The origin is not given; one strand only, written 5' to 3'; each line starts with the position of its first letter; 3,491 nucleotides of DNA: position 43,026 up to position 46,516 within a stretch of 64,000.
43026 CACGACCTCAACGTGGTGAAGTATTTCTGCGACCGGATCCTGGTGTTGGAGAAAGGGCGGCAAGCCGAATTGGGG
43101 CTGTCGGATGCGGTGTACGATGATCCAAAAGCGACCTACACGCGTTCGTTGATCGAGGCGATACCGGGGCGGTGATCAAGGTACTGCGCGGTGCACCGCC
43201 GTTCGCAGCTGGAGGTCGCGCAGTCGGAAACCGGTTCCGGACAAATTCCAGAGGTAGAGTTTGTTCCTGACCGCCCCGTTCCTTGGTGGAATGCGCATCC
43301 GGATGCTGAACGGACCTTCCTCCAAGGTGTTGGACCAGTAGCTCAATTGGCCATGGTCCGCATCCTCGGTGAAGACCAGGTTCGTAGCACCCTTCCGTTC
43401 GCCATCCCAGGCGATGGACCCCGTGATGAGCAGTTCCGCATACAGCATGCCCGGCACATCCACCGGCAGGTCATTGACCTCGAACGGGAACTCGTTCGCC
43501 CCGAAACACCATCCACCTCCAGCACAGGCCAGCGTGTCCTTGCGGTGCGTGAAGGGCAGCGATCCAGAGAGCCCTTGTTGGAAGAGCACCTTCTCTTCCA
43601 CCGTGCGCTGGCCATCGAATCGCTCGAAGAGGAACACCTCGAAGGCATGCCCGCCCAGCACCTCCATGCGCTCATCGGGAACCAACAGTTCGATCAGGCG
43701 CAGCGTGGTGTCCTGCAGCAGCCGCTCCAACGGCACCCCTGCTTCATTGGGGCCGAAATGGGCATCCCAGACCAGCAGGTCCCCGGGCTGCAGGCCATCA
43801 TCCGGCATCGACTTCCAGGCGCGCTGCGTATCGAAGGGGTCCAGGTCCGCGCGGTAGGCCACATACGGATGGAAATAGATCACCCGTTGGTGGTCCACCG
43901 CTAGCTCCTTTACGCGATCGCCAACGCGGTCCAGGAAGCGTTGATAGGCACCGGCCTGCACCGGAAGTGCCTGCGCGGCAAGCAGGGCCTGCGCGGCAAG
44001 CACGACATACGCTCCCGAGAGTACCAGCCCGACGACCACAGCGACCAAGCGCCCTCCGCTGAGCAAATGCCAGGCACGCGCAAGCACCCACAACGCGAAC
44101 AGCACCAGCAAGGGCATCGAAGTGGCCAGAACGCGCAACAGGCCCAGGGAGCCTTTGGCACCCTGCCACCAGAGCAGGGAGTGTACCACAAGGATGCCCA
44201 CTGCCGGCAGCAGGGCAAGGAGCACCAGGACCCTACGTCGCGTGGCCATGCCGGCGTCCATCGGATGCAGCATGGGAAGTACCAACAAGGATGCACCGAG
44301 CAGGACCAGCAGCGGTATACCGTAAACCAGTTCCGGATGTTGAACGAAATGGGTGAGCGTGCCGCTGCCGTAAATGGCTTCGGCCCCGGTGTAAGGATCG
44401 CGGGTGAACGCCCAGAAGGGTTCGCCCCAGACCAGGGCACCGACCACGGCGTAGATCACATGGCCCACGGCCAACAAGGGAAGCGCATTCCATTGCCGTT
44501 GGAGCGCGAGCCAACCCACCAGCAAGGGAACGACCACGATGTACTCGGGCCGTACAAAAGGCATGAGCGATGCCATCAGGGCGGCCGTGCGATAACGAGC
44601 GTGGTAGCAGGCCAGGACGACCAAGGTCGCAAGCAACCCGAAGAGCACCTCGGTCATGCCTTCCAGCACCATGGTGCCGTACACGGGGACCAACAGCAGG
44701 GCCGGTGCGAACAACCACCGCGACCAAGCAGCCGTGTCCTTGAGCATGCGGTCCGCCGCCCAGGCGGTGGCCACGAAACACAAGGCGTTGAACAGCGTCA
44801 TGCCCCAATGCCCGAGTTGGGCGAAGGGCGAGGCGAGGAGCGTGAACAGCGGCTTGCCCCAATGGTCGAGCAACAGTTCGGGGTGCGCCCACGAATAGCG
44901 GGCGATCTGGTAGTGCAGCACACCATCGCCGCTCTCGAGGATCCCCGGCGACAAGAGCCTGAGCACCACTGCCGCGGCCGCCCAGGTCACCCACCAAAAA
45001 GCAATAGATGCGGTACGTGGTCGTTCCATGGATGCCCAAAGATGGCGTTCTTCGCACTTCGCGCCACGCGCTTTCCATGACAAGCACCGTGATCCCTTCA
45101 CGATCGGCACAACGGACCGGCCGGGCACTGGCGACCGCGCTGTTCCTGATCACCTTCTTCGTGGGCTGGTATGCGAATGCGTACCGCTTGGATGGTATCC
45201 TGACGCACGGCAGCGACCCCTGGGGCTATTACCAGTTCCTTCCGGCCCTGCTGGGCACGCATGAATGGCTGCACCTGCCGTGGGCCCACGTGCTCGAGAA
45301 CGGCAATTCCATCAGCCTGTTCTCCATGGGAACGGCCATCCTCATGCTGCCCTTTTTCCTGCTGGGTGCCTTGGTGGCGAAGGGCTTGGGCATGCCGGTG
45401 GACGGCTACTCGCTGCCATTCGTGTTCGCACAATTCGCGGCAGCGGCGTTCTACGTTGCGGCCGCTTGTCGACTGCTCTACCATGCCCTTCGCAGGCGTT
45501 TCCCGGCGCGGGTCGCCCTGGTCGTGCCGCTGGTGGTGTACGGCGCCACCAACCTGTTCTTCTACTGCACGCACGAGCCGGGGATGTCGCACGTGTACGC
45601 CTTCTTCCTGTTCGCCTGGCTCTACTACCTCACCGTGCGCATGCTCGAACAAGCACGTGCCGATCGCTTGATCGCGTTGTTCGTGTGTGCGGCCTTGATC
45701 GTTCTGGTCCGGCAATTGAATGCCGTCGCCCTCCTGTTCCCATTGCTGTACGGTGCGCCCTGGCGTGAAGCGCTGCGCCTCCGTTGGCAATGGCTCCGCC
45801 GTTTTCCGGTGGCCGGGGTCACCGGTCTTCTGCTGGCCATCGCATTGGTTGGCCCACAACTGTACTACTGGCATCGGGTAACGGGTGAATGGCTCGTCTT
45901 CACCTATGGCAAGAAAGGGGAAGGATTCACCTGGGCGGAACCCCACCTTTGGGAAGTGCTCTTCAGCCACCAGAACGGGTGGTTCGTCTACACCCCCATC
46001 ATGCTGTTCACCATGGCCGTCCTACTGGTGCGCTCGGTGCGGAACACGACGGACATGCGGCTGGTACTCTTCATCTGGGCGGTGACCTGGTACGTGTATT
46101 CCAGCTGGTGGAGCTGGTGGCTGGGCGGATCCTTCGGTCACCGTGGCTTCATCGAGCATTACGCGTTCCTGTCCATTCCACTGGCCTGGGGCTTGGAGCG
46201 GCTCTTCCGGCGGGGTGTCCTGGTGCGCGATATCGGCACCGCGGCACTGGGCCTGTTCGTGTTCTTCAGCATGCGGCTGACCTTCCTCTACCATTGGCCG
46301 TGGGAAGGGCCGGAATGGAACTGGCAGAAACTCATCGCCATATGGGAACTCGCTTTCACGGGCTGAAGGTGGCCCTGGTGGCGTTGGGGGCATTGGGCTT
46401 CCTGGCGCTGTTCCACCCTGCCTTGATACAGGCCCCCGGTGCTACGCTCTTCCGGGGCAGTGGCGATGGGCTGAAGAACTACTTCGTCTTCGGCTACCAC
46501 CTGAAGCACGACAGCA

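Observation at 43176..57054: Expansion of six paralogous GT-C-like polytopic membrane proteins with a GtrB/Dpm1-like GT2, interrupting the scoA-scoB pair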

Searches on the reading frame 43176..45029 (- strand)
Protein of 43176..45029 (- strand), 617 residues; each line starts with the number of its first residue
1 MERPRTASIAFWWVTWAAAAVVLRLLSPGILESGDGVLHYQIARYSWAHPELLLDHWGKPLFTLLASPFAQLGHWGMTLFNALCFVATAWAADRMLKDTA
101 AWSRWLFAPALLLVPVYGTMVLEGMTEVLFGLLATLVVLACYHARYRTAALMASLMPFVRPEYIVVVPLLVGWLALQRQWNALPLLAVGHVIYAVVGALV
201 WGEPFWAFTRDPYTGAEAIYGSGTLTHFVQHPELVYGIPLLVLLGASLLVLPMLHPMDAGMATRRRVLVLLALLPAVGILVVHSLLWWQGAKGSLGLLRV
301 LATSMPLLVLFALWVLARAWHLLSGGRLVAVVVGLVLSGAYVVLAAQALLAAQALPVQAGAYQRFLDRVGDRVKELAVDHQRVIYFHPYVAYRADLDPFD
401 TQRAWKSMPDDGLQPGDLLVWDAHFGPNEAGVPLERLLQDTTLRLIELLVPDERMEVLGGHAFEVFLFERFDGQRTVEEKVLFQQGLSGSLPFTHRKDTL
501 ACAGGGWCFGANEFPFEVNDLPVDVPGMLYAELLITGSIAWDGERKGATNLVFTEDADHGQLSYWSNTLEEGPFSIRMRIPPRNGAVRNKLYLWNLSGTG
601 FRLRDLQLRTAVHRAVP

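Call 4: search_protein_families(library=pfam, proteins=[window:43176-45029:-], max_evalue=0.1)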
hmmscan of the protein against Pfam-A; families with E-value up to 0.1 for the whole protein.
window:43176-45029:- (617 aa): 0 families

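Call 5: search_protein_families(library=ncbifam, proteins=[window:43176-45029:-], max_evalue=0.1)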
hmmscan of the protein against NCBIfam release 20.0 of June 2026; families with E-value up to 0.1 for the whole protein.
window:43176-45029:- (617 aa): 1 family
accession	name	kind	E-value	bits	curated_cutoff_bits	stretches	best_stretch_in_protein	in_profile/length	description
NF047440.1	LA3751_2_3_fam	subfamily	8.4e-07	28.2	200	1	61-179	84-212/460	LA_3751/LA_3752 family putative glycosyltransferase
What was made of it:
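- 43176..45029 (-): G1: 617-aa polytopic membrane protein. GT-C-like N-terminal domain plus the C-terminal 'LYLWN' domain shared with G5. Weak NCBIfam LA_3751/LA_3752 putative GT hit, 8e-7 (call 5).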

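Call 30: search_protein_families(library=pfam, alignment_id=A2, max_evalue=1)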
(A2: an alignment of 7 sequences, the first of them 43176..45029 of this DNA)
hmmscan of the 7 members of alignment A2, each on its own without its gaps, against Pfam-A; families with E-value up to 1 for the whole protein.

A. member 1, window:43176-45029:- (617 aa): 0 families

B. families by the number of members that match (of 7 scanned): 5 families
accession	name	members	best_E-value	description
PF09594.16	GT87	3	0.00033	Glycosyltransferase family 87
PF11028.14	TMEM260-like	2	0.082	Protein O-mannosyl-transferase TMEM260-like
PF23417.1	STING_TM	1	0.045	STING transmembrane domain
PF19529.4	DUF6057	1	0.61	Family of unknown function (DUF6057)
PF05857.17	TraX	1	0.89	TraX protein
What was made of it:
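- G1 relatives weakly hit TMEM260-like O-mannosyltransferase (call 30).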

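Call 51: search_solved_structures(query=A2, max_evalue=10)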
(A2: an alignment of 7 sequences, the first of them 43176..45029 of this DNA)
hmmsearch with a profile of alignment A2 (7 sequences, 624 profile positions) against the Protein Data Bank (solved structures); distinct sequences matched with E-value up to 10: 1.
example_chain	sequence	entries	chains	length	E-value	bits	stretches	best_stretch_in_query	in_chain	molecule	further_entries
9v83_A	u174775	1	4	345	0.32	12.6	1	497-601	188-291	Aspergine synthetase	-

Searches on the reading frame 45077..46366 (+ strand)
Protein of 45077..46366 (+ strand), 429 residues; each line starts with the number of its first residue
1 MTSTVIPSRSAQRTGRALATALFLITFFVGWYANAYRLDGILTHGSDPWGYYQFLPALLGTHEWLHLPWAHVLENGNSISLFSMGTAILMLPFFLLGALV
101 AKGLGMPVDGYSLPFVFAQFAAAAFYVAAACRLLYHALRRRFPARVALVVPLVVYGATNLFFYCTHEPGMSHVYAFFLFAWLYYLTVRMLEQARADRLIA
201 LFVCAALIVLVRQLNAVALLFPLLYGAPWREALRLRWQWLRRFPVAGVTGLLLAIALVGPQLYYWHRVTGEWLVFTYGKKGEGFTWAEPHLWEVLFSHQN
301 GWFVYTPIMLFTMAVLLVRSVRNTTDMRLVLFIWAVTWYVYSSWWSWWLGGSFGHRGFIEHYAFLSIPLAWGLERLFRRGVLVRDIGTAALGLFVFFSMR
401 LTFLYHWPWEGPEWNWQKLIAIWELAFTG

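Call 4: search_protein_families(library=pfam, proteins=[window:45077-46366:+], max_evalue=0.1)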
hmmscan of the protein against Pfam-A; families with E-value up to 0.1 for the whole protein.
window:45077-46366:+ (429 aa): 0 families

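Call 5: search_protein_families(library=ncbifam, proteins=[window:45077-46366:+], max_evalue=0.1)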
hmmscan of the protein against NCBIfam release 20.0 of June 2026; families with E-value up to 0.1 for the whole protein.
window:45077-46366:+ (429 aa): 0 families

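Call 31: search_protein_families(library=pfam, alignment_id=A3, max_evalue=1)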
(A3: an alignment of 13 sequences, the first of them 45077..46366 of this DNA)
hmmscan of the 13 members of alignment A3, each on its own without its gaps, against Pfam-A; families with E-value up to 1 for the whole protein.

A. member 1, window:45077-46366:+ (429 aa): 1 family
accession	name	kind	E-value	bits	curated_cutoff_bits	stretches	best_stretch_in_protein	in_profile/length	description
PF20627.2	TBX2-3_RD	-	0.14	12.8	20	1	73-129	5-62/107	T-box transcription factor 2/3, repressor domain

B. families by the number of members that match (of 13 scanned): 5 families
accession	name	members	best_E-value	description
PF20176.3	DUF6541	1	1.3e-06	Family of unknown function (DUF6541)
PF13231.12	PMT_2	1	0.00032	Dolichyl-phosphate-mannose-protein mannosyltransferase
PF20627.2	TBX2-3_RD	1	0.14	T-box transcription factor 2/3, repressor domain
PF01805.25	Surp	1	0.57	Surp module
PF23670.1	PIGBOS1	1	0.84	PIGBOS1-like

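Call 36: find_homologous_proteins(query=window:45077-46366:+, max_evalue=0.001)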
Query window:45077-46366:+ (429 aa): 128 proteins with E <= 0.001 among 8000 candidates; the best 120 are listed.
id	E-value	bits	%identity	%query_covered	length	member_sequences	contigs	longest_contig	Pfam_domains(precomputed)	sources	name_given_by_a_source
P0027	2.0e-289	978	100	100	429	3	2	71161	-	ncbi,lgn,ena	-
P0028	1.1e-239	814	83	100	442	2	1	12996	-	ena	-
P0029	2.7e-225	767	78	100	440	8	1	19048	-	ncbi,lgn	-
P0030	2.3e-222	757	77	100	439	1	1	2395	-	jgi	jgi:hypothetical protein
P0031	3.1e-217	740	76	100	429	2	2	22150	-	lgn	-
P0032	3.6e-212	724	73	100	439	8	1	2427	-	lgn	-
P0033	1.9e-211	721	73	100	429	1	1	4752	-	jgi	jgi:hypothetical protein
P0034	3.2e-210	717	73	100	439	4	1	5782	-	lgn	-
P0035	5.8e-210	716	73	99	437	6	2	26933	-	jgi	jgi:hypothetical protein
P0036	6.0e-208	710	71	100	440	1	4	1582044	-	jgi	jgi:hypothetical protein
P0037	3.4e-203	694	72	98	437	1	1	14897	-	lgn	-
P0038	4.9e-171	588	62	96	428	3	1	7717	-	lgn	-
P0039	2.6e-159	549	61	94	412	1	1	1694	-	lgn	-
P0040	4.5e-158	545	58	98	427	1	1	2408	-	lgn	-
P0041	2.6e-157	543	59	99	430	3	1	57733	-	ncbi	-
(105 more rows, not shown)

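Call 39: search_solved_structures(query=A7, max_evalue=10)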
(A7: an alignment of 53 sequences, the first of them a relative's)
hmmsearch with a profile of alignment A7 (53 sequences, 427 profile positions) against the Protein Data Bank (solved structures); distinct sequences matched with E-value up to 10: 0.

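Call 45: predict_structure(alignment_id=A7)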
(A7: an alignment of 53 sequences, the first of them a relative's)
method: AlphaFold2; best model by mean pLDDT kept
length: 429 residues; sequences in the alignment: 53
mean_pLDDT: 94.2   pTM: 0.94
mean pLDDT of the five models: 94.2, 93.9, 93.8, 93.7, 93.6
residues with pLDDT >= 90: 374; 70-90: 48; 50-70: 4; < 50: 3
segments of 3 or more residues with pLDDT < 50: 1-3
pLDDT, mean of each block of 10 residues (from residue 1): 64 97 98 93 90 86 83 92 96 97 95 96 99 98 97 98 95 98 98 97 98 96 96 98 98 98 95 92 93 94 96 98 95 98 88 88 98 97 97 97 87 92 94
secondary structure, 60 per line:
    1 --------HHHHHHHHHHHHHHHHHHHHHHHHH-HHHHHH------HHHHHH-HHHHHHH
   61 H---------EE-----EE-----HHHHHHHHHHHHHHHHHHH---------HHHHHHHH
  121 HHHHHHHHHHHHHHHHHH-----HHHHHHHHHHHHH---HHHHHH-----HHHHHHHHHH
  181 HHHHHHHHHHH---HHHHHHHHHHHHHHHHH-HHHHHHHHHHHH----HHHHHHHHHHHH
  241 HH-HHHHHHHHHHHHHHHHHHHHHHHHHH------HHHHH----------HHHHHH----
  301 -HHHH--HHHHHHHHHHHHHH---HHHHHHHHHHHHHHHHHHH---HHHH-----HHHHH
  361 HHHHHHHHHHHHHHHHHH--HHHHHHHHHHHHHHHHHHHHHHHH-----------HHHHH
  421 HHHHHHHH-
elements in order: H9-33 H35-40 H47-52 H54-61 H85-103 H113-138 H144-156 H160-165 H171-191 H195-211 H213-224 H229-242 H244-269 H276-280 H291-296 H302-305 H308-321 H325-343 H347-350 H356-378 H381-404 H416-428
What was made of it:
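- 45077..46366 (+): G2: 429-aa membrane-only GT-C-fold protein with no C-terminal domain. An alternative start at 45032 gives 444 aa. AF2 model with pLDDT 94.2 and pTM 0.94 (call 45).
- Checked: It is 429 aa and helical to its last residue in a pLDDT-94 model (call 45).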

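Call 48: fold_search(model_id=the predicted structure, library=pdb)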
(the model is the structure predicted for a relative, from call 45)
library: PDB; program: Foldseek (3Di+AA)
matches with E <= 10: 339; with E <= 0.001: 1
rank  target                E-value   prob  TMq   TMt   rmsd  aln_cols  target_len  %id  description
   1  9n9j_I                9.3e-04  1.00  0.53  0.35  10.9       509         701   12  Structure of a GRP94 folding intermediate engaged with a CCDC134- and FKBP11-bound secretory translocon (released 2025-11-19)
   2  6ezn_F                2.1e-03  1.00  0.55  0.39  12.8       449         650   13  Cryo-EM structure of the yeast oligosaccharyltransferase (OST) complex (released 2018-01-17)
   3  6ftg_5                2.3e-03  1.00  0.53  0.38  11.1       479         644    9  Subtomogram average of OST-containing ribosome-translocon complexes from canine rough microsomal membranes (released 2018-03-21)
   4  9i5k_A                2.8e-03  1.00  0.49  0.44   8.9       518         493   12  Structure of the Chaetomium thermophilum Pmt4 homodimer (C2 symmetry) (released 2025-12-24)
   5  3rce_A                2.9e-03  1.00  0.47  0.32  10.0       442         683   10  Bacterial oligosaccharyltransferase PglB (released 2011-06-15)
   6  6s7o_A                3.3e-03  1.00  0.52  0.37  12.4       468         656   13  Cryo-EM structure of human oligosaccharyltransferase complex OST-A (released 2019-12-18)
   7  8pn9_A                3.5e-03  1.00  0.54  0.38  12.0       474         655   12  Structure of human oligosaccharyltransferase OST-A complex bound to NGI-1 (released 2024-05-08)
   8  8agb_A                3.7e-03  1.00  0.52  0.37  12.1       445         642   11  Structure of yeast oligosaccharylransferase complex with lipid-linked oligosaccharide bound (released 2022-12-07)
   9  6s7t_A                4.0e-03  1.00  0.47  0.32  11.3       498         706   14  Cryo-EM structure of human oligosaccharyltransferase complex OST-B (released 2019-12-18)
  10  8b6l_I                4.2e-03  1.00  0.53  0.36  10.7       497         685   12  Subtomogram average of the human Sec61-TRAP-OSTA-translocon (released 2022-12-07)
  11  8age_A                4.6e-03  1.00  0.54  0.38  11.3       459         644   13  Structure of yeast oligosaccharylransferase complex with acceptor peptide bound (released 2022-12-07)
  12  7oci_F                4.8e-03  1.00  0.52  0.38  11.7       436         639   14  Cryo-EM structure of yeast Ost6p containing oligosaccharyltransferase complex (released 2022-02-16)
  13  9s6u_A                5.2e-03  1.00  0.53  0.43   6.8       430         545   14  Ternary cryo-EM structure of human ALG9 with Dol25-PP-GlcNAc2Man8, Dol25-P-Man and Fab (released 2026-03-18)
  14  7bvc_A                5.4e-03  1.00  0.51  0.24   8.7       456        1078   12  Cryo-EM structure of Mycobacterium smegmatis arabinosyltransferase EmbA-EmbB-AcpM2 in complex with ethambutol (released 2020-04-29)
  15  6gxc_A                6.1e-03  1.00  0.47  0.31  10.1       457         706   10  Bacterial oligosaccharyltransferase PglB in complex with an inhibitory peptide and a reactive lipid-linked oligosaccha (released 2018-11-14)
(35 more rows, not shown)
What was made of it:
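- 45077..46366 (+): 34 of the 36 best Foldseek PDB hits are GT-C enzymes (STT3, Pmt4, PglB, ALG9, EmbA/B, PimE, ArnT, DPY19), TMq about 0.5 (call 48).
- The G2 model matches PimE and ALG9 among others (call 48).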
